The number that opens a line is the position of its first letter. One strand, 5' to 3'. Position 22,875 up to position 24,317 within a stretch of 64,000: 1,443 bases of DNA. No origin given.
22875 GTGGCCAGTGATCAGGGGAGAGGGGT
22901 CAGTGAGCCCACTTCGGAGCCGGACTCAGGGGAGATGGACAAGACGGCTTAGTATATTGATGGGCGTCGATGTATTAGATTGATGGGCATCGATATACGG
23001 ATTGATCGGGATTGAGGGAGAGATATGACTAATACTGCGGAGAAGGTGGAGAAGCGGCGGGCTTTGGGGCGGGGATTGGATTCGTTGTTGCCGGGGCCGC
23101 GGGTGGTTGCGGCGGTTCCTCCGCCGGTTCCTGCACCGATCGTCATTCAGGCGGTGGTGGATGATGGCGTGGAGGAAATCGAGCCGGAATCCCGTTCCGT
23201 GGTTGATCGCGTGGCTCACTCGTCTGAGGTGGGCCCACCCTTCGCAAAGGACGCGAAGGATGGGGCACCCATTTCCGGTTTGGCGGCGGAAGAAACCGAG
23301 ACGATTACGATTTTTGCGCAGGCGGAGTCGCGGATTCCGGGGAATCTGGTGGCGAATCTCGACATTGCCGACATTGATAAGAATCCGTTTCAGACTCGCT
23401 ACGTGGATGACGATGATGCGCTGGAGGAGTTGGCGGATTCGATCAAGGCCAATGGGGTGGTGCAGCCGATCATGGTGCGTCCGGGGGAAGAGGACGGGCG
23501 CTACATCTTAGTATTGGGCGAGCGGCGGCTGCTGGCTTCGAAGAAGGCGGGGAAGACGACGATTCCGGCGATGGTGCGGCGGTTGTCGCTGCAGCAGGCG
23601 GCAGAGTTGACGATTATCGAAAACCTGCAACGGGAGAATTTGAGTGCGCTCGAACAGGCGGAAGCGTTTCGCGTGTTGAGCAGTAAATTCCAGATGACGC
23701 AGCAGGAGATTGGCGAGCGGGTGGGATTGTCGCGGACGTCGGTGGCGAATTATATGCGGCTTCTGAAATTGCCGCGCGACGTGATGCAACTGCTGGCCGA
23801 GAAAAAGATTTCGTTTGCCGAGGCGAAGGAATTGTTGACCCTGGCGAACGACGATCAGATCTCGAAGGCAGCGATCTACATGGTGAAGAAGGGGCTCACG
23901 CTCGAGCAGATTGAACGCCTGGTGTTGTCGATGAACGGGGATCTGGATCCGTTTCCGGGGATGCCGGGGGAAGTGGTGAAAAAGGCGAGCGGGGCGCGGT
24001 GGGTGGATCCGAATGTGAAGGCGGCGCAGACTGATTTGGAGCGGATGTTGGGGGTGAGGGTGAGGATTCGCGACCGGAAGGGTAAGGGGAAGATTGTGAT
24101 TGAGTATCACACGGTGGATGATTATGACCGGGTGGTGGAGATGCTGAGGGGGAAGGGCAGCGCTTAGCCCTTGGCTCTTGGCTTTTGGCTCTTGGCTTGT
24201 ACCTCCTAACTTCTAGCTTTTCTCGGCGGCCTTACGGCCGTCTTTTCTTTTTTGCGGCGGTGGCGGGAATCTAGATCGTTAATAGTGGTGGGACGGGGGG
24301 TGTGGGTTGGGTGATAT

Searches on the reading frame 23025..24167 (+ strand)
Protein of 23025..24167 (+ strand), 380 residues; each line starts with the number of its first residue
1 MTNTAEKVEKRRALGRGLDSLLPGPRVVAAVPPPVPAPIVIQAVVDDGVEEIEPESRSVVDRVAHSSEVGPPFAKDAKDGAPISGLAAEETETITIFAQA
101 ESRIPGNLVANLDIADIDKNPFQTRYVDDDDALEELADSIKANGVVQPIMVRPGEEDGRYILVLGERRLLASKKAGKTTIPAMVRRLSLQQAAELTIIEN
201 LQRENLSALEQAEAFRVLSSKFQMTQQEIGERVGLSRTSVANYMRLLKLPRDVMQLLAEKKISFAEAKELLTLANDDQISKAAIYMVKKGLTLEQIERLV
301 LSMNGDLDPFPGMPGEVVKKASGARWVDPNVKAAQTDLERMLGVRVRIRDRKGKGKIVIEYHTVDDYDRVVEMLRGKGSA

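Call 5: search_protein_families(library=pfam, proteins=[window:23025-24167:+])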
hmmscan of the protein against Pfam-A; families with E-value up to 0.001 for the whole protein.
window:23025-24167:+ (380 aa): 5 families
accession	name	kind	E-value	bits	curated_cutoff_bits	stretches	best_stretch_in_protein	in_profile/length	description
PF17762.8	HTH_ParB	-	9.6e-27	93.6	22.6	1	204-303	1-100/102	ParB HTH domain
PF02195.25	ParB_N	-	6.5e-26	90.6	26.3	1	110-202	4-95/95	ParB N-terminal domain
PF23552.2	ParB_C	-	8.4e-12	44.8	23.8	1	328-375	2-50/50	ParB dimerisation domain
PF22746.1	SHOCT-like_DUF2089-C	-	0.00077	19.4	27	0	251-271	4-24/32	SHOCT-like domain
PF23917.1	DUF7256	-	0.00088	19.5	27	0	311-354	11-55/138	Domain of unknown function (DUF7256)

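Call 10: find_encoding_contigs(protein=window:23025-24167:+, flank=10000, max_places=6)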
Protein window:23025-24167:+ (380 aa): 1 contig read that carries it; 1 place shown.
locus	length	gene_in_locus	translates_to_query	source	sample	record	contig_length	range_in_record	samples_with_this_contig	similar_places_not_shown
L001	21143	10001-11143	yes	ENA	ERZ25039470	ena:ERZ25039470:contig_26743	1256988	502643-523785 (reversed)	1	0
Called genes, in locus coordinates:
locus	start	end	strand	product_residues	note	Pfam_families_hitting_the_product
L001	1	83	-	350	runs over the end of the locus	PF14158:YndJ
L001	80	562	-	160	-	-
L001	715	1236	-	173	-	PF12802:MarR_2, PF08279:HTH_11 (faint)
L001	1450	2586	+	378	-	PF22544:HYDIN_VesB_CFA65-like_Ig (faint), PF01833:TIG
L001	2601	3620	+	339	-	PF01833:TIG (weak)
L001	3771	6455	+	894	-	PF00069:Pkinase, PF01636:APH (faint), PF03109:ABC1 (faint), PF07714:PK_Tyr_Ser-Thr, PF26550:Tricorn_2nd (weak), PF26549:Tricorn_N, PF07676:PD40 (weak), PF26549:Tricorn_N (weak), +1 more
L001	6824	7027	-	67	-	-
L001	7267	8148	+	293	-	PF02527:GidB, PF05175:MTS (weak), PF13847:Methyltransf_31 (weak)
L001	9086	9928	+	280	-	PF00142:Fer4_NifH (weak), PF01656:CbiA, PF06564:CBP_BcsQ (weak), PF09140:MipZ (faint), PF10609:ParA (weak), PF13614:AAA_31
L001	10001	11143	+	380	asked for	PF02195:ParB_N, PF17762:HTH_ParB, PF23552:ParB_C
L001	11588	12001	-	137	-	-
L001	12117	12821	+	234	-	PF02371:Transposase_20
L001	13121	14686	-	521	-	-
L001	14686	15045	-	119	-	PF01740:STAS, PF13466:STAS_2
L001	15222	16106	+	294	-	PF07244:POTRA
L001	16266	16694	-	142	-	-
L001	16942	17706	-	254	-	PF01061:ABC2_membrane, PF12698:ABC2_membrane_3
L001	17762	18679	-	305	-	PF00005:ABC_tran, PF02463:SMC_N (faint), PF13304:AAA_21, PF13732:DrrA1-3_C (faint)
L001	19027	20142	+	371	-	PF04055:Radical_SAM, PF11946:DUF3463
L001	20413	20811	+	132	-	-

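Call 11: find_homologous_proteins(query=window:23025-24164:+)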
Query window:23025-24164:+ (380 aa): 6561 proteins with E <= 0.001 among 8000 candidates; the best 120 are listed.
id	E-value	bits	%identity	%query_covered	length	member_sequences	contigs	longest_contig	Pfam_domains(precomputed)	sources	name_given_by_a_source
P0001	1.0e-196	671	99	84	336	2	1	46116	PF17762.9,PF02195.27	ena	-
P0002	1.2e-189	648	83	98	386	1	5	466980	PF17762.9,PF23552.3,PF02195.27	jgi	jgi:ParB family chromosome partitioning protein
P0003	1.3e-189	648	81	99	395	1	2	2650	PF17762.9,PF23552.3,PF02195.27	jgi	jgi:ParB family chromosome partitioning protein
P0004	2.3e-189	647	80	99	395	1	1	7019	PF17762.9,PF23552.3,PF02195.27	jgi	jgi:ParB family transcriptional regulator, chromosome partitioning protein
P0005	1.6e-183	628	79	99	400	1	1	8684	PF17762.9,PF23552.3,PF02195.27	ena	-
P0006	5.3e-183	626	86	51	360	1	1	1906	PF08279.19,PF20432.5,PF01381.29,PF17762.9,PF12802.14,PF08281.19,PF13412.13,PF22746.2,PF04545.23,PF13545.13,PF23552.3,PF02195.27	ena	-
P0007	5.1e-180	616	78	99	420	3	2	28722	PF17762.9,PF23552.3,PF02195.27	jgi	jgi:ParB family chromosome partitioning protein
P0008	3.1e-178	610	76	98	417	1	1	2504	PF17762.9,PF23552.3,PF02195.27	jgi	jgi:ParB family chromosome partitioning protein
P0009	5.6e-178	610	78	98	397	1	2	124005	PF17762.9,PF23552.3,PF02195.27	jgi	jgi:ParB family chromosome partitioning protein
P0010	1.2e-177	609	77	98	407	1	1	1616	PF17762.9,PF23552.3,PF02195.27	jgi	jgi:ParB family chromosome partitioning protein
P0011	2.1e-177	608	76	99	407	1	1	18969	PF17762.9,PF23552.3,PF02195.27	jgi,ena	-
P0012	2.4e-177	608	75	99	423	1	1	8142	PF17762.9,PF23552.3,PF02195.27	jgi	jgi:ParB family transcriptional regulator, chromosome partitioning protein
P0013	2.9e-177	607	77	98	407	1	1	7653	PF17762.9,PF23552.3,PF02195.27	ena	-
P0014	5.4e-177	606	77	98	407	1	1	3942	PF17762.9,PF23552.3,PF02195.27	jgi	-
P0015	2.7e-175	601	77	98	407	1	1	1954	PF17762.9,PF23552.3,PF02195.27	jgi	jgi:ParB family transcriptional regulator, chromosome partitioning protein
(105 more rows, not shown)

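Call 12: find_related_loci(query=window:23025-24164:+, collection=genome_contigs, flank=10000)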
Query window:23025-24164:+ (380 aa) in genome_contigs; peptide patterns used: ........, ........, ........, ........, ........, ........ (x = any residue, [..] = any of these).
392 stretches matched a pattern; 110 encode a relative of the query (tblastn E <= 1e-3); the best 80 are kept; 80 distinct loci.
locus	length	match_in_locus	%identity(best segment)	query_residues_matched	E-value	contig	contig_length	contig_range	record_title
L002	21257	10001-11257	73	1-377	0e+0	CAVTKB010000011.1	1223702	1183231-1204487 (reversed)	MAG: uncultured Acidobacteriota bacterium isolate MFD05521.bin.1.70 genome assembly, contig: contig_62090, whole genome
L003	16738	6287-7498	74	1-380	0e+0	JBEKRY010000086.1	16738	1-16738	MAG: Candidatus Sulfotelmatobacter sp. isolate SPRUCE 521 SPRUCE_521_86, whole genome shotgun sequence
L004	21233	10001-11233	72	1-377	0e+0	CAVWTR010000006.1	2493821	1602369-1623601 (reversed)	MAG: uncultured Acidobacteriota bacterium isolate MFD00964.bin.1.103 genome assembly, contig: contig_17390, whole genome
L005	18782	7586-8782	74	6-377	0e+0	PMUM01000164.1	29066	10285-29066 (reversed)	MAG: Acidobacteriaceae bacterium isolate palsa_142 73.20110700_P3D.7_contig_3503, whole genome shotgun sequence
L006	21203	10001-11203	73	1-377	4e-180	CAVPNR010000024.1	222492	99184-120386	MAG: uncultured Acidobacteriaceae bacterium isolate MFD00008.bin.1.87 genome assembly, contig: contig_43174, whole genom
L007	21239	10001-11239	70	6-380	3e-178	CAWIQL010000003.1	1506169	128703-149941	MAG: uncultured Acidobacteriota bacterium isolate MFD01689.bin.1.32 genome assembly, contig: contig_29561, whole genome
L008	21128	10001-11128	76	11-377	2e-178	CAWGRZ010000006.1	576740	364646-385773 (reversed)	MAG: uncultured Acidobacteriaceae bacterium isolate MFD06435.bin.1.130 genome assembly, contig: contig_33218, whole geno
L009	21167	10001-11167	74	6-377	3e-177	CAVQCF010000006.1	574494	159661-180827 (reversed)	MAG: uncultured Acidobacteriaceae bacterium isolate MFD01138.bin.1.98 genome assembly, contig: contig_14429, whole genom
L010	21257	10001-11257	70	2-377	1e-176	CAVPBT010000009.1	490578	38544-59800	MAG: uncultured Acidobacteriaceae bacterium isolate MFD00008.bin.1.139 genome assembly, contig: contig_4305, whole genom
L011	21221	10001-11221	71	6-377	5e-176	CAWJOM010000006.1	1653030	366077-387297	MAG: uncultured Acidobacteriaceae bacterium isolate MFD04434.bin.1.39 genome assembly, contig: contig_25596, whole genom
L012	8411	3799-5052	70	1-377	1e-175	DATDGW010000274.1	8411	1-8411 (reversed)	MAG TPA_asm: Candidatus Sulfotelmatobacter sp. isolate SMAG_U262 k141_655002, whole genome shotgun sequence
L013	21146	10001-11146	75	6-377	4e-175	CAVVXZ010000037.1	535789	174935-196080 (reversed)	MAG: uncultured Acidobacteriaceae bacterium isolate MFD04570.bin.1.38 genome assembly, contig: contig_87592, whole genom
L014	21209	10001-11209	71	1-377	6e-175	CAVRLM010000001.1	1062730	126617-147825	MAG: uncultured Acidobacteriaceae bacterium isolate MFD05521.bin.1.25 genome assembly, contig: contig_16122, whole genom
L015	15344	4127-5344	71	6-377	4e-174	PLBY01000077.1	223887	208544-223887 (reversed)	MAG: Acidobacteriaceae bacterium isolate palsa_252 73.20111000_P3M.31_contig_804, whole genome shotgun sequence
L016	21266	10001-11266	68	1-379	1e-173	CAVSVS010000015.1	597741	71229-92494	MAG: uncultured Acidobacteriaceae bacterium isolate MFD06435.bin.1.116 genome assembly, contig: contig_24071, whole geno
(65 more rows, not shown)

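Call 19: search_solved_structures(query=window:23025-24164:+, show_alignments=5)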
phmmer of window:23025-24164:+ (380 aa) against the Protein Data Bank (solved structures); distinct sequences matched with E-value up to 0.001: 14.
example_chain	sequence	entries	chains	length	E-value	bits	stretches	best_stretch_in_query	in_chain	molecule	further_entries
6sdk_A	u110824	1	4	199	6.4e-40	140.7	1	109-304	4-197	Stage 0 sporulation protein J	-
7bnk_A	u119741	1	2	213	6.5e-37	130.8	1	110-302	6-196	ParB family protein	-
7bnr_A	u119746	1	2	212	3.1e-36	128.6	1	112-302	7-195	ParB family protein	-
7o0n_A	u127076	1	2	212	4.3e-36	128.1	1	110-302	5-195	ParB family protein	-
4umk_A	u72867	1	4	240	1.6e-35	126.3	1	106-298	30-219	PROBABLE CHROMOSOME-PARTITIONING PROTEIN PARB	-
1vz0_A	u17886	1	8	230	1.2e-34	123.3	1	106-299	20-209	Chromosome-partitioning protein Spo0J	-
6t1f_A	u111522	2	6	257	1.4e-34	123.2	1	103-300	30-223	Chromosome-partitioning protein ParB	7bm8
7ol9_A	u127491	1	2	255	2.3e-34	122.5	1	112-303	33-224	Nucleoid occlusion protein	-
7ng0_A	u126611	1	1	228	7.1e-34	120.8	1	111-303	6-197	Nucleoid occlusion protein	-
7nfu_A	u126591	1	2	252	1.2e-33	120.1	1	109-303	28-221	Nucleoid occlusion protein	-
6y93_A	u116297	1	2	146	1.7e-16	63.7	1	191-303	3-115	Nucleoid occlusion protein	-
6s6h_A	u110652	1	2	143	2.3e-15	60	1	193-300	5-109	Chromosome-partitioning protein ParB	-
8qa8_A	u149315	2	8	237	3.2e-14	56.2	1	109-257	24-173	Transcriptional repressor protein KorB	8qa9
5noc_A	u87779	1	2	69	0.00017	24.2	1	314-376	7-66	Stage 0 sporulation protein J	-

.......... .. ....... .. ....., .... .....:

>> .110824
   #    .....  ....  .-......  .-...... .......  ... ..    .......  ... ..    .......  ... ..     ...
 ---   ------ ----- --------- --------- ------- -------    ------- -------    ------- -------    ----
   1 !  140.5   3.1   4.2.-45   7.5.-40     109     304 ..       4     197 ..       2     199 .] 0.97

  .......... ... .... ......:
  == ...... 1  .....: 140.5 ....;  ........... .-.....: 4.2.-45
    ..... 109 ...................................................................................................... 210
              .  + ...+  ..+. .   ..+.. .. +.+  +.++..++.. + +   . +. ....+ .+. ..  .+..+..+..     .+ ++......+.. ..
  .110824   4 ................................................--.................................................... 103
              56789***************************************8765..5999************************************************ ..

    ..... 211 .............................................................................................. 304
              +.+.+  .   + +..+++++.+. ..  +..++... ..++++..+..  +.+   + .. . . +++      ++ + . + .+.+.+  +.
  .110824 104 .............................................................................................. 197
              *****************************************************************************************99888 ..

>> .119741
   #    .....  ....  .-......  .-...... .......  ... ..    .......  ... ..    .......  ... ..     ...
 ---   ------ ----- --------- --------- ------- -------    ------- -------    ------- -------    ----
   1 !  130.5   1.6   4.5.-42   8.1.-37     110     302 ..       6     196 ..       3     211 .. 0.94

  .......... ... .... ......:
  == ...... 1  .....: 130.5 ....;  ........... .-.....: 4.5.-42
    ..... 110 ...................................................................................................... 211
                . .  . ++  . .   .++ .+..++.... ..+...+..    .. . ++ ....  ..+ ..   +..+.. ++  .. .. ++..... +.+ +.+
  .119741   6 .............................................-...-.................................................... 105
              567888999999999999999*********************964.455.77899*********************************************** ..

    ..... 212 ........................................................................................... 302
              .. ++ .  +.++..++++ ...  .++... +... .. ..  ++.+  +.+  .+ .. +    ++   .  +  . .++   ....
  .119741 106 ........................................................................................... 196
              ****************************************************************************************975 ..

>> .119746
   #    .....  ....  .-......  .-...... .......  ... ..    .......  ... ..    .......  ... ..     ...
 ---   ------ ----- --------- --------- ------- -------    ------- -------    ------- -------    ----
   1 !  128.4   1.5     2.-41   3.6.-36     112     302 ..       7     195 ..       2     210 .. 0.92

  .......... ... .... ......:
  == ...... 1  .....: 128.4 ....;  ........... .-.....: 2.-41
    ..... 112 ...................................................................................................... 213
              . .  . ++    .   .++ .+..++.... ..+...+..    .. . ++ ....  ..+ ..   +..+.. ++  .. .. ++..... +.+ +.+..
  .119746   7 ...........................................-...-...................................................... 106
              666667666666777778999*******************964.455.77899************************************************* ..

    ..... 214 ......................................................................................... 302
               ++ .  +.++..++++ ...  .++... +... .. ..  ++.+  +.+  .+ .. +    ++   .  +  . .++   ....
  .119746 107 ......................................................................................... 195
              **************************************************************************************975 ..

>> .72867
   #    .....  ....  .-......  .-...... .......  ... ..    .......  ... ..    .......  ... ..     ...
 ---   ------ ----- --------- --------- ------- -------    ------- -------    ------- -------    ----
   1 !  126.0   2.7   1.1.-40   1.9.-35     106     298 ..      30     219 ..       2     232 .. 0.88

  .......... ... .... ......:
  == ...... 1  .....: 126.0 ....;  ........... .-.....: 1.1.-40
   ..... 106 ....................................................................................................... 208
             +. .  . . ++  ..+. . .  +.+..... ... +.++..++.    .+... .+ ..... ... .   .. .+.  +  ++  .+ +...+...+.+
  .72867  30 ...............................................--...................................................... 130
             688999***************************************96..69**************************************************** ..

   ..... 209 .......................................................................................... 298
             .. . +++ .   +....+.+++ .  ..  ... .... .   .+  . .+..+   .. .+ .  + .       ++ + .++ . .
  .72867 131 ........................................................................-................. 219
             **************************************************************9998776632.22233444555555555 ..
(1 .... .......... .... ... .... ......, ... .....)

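Call 34: search_protein_representatives(protein=window:23025-24164:+)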
Query: 380 residues. Proteins with E-value up to 0.001 (for the whole library): 75501; up to 1e-10: 37430; up to 1e-30: 4447. The best 150 are listed.
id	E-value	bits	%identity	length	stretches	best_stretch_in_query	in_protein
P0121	4.0e-140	483.4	67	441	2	39-378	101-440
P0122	2.3e-120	418.4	72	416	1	86-377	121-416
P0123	2.9e-116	404.9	62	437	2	40-376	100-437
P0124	1.1e-109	383.3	57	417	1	5-377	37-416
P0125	2.1e-98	346.3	60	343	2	95-375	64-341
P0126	2.4e-98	346.1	83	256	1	104-302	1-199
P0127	1.2e-97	343.8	61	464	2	106-379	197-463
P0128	5.3e-93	328.5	51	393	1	8-377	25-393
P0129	3.8e-89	315.8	71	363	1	40-268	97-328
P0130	1.4e-87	310.7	56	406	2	95-377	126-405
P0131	3.1e-86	306.2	55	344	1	8-377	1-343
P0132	1.7e-85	303.8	55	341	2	100-376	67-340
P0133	9.5e-85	301.3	54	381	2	95-377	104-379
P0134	4.0e-84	299.3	69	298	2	26-251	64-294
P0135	5.0e-84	299.0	54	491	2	96-379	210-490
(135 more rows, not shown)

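Call 37: find_homologous_proteins(query=A1)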
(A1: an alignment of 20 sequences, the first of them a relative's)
Query A1 (20 sequences) (393 aa, profile of the alignment): 7907 proteins with E <= 0.001 among 8000 candidates; the best 120 are listed.
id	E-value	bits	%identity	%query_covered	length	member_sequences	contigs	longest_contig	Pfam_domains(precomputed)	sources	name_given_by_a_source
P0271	2.3e-164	565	99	100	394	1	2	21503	PF17762.9,PF23552.3,PF02195.27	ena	-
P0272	2.7e-164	565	98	100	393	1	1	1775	PF17762.9,PF23552.3,PF02195.27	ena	-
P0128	2.9e-164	565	100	100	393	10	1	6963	PF17762.9,PF23552.3,PF02195.27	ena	-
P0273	5.7e-164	564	98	100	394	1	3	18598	PF17762.9,PF23552.3,PF02195.27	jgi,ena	-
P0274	3.0e-163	562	97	100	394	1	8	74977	PF17762.9,PF23552.3,PF02195.27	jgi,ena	-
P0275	2.3e-162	559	97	100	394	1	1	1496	PF17762.9,PF23552.3,PF02195.27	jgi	-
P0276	1.1e-161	557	84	100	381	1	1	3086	PF17762.9,PF23552.3,PF02195.27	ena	-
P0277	1.1e-159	550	73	100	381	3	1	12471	PF17762.9,PF23552.3,PF02195.27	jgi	-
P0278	1.2e-159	550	75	100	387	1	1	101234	PF17762.9,PF23552.3,PF02195.27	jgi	-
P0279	1.3e-159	550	75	100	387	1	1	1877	PF17762.9,PF23552.3,PF02195.27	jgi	-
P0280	1.7e-159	549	83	100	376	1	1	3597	PF17762.9,PF23552.3,PF02195.27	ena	-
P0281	1.9e-159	549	75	100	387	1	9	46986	PF17762.9,PF23552.3,PF02195.27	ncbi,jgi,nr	ncbi:MAG TPA: ParB/RepB/Spo0J family partition protein [Terriglobales bacterium]|nr:ParB/RepB/Spo0J 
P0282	2.2e-159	549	74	100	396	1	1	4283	PF17762.9,PF23552.3,PF02195.27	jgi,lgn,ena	-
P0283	2.6e-159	549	82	100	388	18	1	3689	PF17762.9,PF23552.3,PF02195.27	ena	-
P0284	3.0e-159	549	73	100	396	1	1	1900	PF17762.9,PF23552.3,PF02195.27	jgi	-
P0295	2.4e-158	546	74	100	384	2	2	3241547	PF17762.9,PF23552.3,PF02195.27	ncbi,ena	-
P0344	2.3e-156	539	68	100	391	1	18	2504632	PF17762.9,PF23552.3,PF02195.27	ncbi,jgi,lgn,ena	jgi:ParB family chromosome partitioning protein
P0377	1.5e-155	536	69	100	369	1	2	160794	PF17762.9,PF23552.3,PF02195.27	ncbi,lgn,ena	-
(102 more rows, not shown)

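Call 38: find_encoding_contigs(protein=P0295, flank=10000, max_places=1)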
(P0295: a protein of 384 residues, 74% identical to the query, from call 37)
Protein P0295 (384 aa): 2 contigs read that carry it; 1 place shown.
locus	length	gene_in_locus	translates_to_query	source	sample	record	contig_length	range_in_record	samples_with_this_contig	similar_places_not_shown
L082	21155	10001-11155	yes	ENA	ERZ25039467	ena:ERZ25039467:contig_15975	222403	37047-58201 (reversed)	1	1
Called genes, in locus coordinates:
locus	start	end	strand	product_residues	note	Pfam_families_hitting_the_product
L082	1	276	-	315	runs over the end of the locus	PF01408:GFO_IDH_MocA, PF22725:GFO_IDH_MocA_C3 (weak)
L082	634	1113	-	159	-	PF05163:DinB (weak), PF12867:DinB_2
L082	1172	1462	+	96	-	PF05015:HigB-like_toxin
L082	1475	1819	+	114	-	PF01381:HTH_3 (weak)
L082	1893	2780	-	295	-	PF17930:LpxI_N, PF06230:LpxI_C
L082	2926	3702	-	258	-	PF00132:Hexapep (weak), PF25084:LbH_EIF2B (faint), PF25087:GMPPB_C (weak), PF00132:Hexapep (weak), PF13720:Acetyltransf_11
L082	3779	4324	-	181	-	PF22817:ApeP-like (weak), PF07977:FabA, PF22818:ApeI-like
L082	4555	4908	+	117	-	PF07238:PilZ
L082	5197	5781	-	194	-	PF00583:Acetyltransf_1 (weak), PF13508:Acetyltransf_7 (weak), PF13673:Acetyltransf_10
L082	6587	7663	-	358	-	PF03069:FmdA_AmdA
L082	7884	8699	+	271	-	PF02527:GidB, PF13847:Methyltransf_31 (weak)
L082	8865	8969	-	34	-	-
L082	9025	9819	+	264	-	PF00142:Fer4_NifH (weak), PF01656:CbiA, PF02374:ArsA_ATPase (faint), PF06564:CBP_BcsQ (weak), PF09140:MipZ (faint), PF10609:ParA, PF13614:AAA_31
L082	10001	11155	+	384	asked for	PF02195:ParB_N, PF17762:HTH_ParB, PF23552:ParB_C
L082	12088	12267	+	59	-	PF20607:DUF6800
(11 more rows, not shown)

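Call 39: find_encoding_contigs(protein=P0344, flank=10000, max_places=1)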
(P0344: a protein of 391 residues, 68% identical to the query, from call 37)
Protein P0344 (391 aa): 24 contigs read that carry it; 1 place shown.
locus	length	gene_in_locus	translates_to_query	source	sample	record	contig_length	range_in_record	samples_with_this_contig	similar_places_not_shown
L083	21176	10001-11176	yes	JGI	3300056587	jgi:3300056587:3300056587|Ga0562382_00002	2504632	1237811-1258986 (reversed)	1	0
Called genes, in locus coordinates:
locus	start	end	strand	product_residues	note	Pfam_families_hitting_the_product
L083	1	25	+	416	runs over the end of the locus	PF00665:rve (weak)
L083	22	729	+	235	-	PF01548:DEDD_Tnp_IS110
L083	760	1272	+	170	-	PF02371:Transposase_20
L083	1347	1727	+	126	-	PF02371:Transposase_20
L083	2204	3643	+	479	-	PF05598:DUF772, PF13751:DDE_Tnp_1_6 (weak)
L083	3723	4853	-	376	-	PF01548:DEDD_Tnp_IS110, PF02371:Transposase_20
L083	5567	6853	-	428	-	PF17692:DUF5538 (faint), PF08450:SGL (faint), PF22807:TrAA12 (faint), PF25021:TEN_NHL (faint), PF06739:SBBP (faint), PF01436:NHL (weak)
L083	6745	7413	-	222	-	PF25021:TEN_NHL (faint), PF06739:SBBP (faint), PF01436:NHL (weak)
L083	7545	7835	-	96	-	-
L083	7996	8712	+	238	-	PF02527:GidB, PF13649:Methyltransf_25 (weak), PF13847:Methyltransf_31 (weak)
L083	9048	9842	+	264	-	PF00142:Fer4_NifH (weak), PF01656:CbiA, PF02374:ArsA_ATPase (faint), PF06564:CBP_BcsQ (weak), PF09140:MipZ (faint), PF10609:ParA, PF13614:AAA_31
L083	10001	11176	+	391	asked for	PF02195:ParB_N, PF17762:HTH_ParB, PF23552:ParB_C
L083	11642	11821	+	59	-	PF20607:DUF6800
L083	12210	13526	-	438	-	PF01979:Amidohydro_1, PF12890:DHOase, PF07969:Amidohydro_3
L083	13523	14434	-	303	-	PF02729:OTCace_N, PF00185:OTCace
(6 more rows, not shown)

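Call 40: find_encoding_contigs(protein=P0377, flank=10000, max_places=1)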
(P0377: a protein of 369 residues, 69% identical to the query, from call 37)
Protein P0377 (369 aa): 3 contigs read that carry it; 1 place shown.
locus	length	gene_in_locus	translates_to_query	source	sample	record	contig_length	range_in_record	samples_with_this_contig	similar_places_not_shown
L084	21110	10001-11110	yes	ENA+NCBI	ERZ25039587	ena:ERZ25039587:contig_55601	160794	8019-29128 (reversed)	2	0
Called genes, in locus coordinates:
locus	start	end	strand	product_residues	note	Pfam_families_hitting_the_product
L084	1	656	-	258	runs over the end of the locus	PF00132:Hexapep (weak), PF25084:LbH_EIF2B (faint), PF25087:GMPPB_C (weak), PF00132:Hexapep (weak), PF13720:Acetyltransf_11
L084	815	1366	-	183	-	PF22817:ApeP-like (weak), PF07977:FabA, PF22818:ApeI-like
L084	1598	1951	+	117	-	PF07238:PilZ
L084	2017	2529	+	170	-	-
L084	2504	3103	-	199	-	PF00583:Acetyltransf_1 (weak), PF13508:Acetyltransf_7, PF13673:Acetyltransf_10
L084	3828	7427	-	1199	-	PF13620:CarboxypepD_reg, PF25183:OMP_b-brl_4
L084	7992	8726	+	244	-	PF02527:GidB, PF13847:Methyltransf_31 (weak)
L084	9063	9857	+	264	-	PF00142:Fer4_NifH (weak), PF01656:CbiA, PF02374:ArsA_ATPase (faint), PF06564:CBP_BcsQ (weak), PF09140:MipZ (faint), PF10609:ParA, PF13614:AAA_31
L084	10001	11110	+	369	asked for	PF02195:ParB_N, PF17762:HTH_ParB, PF23552:ParB_C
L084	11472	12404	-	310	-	PF02195:ParB_N (faint)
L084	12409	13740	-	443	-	PF09903:DUF2130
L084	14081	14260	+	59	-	PF20607:DUF6800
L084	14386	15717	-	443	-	PF01979:Amidohydro_1, PF07969:Amidohydro_3 (weak), PF12890:DHOase, PF07969:Amidohydro_3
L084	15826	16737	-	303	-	PF02729:OTCace_N, PF00185:OTCace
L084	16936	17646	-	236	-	PF00156:Pribosyltran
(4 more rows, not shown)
